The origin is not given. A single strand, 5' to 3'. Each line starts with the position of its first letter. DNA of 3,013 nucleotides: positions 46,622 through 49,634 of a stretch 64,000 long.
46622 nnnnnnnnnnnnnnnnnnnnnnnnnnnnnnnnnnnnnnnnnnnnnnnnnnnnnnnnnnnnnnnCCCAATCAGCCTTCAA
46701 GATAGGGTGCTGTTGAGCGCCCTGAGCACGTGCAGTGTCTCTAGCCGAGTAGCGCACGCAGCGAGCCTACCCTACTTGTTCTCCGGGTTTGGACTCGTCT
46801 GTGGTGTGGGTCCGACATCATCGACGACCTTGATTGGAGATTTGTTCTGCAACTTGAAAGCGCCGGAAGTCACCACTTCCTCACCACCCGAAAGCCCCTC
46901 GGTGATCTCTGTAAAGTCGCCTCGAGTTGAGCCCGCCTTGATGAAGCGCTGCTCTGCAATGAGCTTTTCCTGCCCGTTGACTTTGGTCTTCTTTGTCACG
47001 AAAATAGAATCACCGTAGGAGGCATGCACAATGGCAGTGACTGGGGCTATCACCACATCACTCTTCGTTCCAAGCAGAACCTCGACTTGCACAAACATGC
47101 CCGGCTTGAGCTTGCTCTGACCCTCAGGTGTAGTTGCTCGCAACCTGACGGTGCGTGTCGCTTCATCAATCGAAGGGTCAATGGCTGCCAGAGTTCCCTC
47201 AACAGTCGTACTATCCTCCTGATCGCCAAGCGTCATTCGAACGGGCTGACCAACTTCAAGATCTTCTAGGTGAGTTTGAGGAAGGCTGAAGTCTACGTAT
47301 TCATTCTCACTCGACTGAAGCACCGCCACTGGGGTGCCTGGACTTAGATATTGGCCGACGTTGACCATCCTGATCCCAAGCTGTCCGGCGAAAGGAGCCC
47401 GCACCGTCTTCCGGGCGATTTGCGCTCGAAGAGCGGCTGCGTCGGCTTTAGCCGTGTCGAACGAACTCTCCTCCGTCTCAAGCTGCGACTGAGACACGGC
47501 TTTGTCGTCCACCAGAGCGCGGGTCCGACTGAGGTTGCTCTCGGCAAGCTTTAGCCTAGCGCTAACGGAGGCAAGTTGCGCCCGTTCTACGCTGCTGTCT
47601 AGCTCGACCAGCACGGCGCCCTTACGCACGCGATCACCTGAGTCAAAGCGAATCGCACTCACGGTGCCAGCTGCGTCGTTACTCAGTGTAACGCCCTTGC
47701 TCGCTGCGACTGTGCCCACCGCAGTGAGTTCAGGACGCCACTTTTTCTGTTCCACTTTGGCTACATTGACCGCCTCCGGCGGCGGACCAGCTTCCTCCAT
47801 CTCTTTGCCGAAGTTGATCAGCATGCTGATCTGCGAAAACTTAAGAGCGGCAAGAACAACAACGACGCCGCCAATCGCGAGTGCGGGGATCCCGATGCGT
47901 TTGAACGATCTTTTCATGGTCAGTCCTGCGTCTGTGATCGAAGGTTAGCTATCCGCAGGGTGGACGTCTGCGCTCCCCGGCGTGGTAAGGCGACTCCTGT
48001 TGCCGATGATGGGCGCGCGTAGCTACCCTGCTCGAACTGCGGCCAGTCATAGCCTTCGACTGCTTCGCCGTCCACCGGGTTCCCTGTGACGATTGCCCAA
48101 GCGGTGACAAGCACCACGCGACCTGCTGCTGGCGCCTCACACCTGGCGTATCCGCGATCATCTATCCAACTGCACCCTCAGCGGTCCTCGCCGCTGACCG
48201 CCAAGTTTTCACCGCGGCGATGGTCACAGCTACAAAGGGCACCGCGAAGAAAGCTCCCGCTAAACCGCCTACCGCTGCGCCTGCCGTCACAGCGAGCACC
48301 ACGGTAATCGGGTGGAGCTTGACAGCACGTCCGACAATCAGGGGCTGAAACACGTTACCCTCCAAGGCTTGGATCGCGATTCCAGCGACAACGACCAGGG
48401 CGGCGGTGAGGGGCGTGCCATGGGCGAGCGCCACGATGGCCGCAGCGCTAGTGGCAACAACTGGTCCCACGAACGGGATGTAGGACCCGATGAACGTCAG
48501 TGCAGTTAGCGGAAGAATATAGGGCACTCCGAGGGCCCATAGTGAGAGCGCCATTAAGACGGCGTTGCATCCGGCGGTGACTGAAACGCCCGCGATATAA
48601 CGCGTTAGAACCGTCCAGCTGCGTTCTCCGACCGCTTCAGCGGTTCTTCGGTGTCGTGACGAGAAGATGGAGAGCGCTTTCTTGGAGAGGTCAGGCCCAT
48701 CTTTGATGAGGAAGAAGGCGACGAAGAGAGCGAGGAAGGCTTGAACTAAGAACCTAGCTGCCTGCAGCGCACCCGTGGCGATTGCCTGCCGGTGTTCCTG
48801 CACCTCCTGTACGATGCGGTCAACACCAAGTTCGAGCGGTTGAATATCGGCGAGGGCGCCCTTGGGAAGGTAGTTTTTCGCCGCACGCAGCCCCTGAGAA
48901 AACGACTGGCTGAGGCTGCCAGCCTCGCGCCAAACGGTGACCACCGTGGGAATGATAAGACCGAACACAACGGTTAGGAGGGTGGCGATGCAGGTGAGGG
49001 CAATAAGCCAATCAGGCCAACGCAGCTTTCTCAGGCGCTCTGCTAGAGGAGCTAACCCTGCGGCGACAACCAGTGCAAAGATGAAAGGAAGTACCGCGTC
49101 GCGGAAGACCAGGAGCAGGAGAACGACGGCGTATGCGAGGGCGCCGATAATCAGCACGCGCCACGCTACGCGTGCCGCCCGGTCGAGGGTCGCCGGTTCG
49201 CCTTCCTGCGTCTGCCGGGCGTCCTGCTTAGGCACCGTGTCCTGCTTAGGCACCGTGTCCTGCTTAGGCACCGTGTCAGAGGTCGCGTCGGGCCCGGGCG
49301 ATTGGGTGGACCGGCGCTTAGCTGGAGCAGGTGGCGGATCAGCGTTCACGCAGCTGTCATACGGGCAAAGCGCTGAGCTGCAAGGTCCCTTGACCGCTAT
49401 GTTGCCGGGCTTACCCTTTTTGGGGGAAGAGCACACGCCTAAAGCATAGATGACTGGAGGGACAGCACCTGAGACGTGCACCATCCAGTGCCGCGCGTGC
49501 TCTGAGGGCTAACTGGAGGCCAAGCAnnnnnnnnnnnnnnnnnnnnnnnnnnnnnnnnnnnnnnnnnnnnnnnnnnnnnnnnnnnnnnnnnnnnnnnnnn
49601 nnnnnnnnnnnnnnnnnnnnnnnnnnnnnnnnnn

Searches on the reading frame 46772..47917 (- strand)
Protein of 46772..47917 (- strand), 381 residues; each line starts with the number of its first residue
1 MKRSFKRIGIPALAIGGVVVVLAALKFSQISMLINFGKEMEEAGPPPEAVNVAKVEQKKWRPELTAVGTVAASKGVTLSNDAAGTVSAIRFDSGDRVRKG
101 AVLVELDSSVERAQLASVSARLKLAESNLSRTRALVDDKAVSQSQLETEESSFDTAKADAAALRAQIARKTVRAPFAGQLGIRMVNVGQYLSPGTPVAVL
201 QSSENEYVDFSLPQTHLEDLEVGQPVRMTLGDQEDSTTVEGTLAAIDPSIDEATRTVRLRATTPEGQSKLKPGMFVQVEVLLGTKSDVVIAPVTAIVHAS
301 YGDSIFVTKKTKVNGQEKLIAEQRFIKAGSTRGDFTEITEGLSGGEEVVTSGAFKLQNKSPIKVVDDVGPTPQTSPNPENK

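Call 41: search_protein_families(library=pfam, proteins=[window:46772-47917:-])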
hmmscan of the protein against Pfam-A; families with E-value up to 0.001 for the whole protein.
window:46772-47917:- (381 aa): 2 families
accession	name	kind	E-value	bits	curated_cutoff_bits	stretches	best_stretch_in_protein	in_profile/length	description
PF16576.10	HlyD_D23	-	1.2e-24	87.2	30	1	62-276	4-214/214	Barrel-sandwich domain of CusB or HlyD membrane-fusion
PF13437.12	HlyD_3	-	8.5e-18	65.5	22.2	1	171-273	1-106/106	HlyD family secretion protein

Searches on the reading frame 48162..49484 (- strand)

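Call 27: search_protein_families(library=ncbifam, proteins=[window:48162-49484:-])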
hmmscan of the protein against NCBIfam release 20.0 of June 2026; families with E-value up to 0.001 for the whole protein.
window:48162-49484:- (440 aa): 4 families
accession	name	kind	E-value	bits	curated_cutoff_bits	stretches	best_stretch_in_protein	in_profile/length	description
NF045801.1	efflux_ABUW_0982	equivalog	5.2e-21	75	675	1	105-430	4-345/392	chloramphenicol efflux transporter CxpE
TIGR02872.1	spore_ytvI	equivalog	5.9e-20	72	198.15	1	110-426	2-336/341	sporulation integral membrane protein YtvI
NF008930.0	PRK12287.1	subfamily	2.2e-14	53.8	318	1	116-425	17-325/344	AI-2E family transporter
NF008216.0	PRK10983.1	equivalog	6.1e-06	25.7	305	1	236-431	154-347/370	AI-2E family transporter YdiK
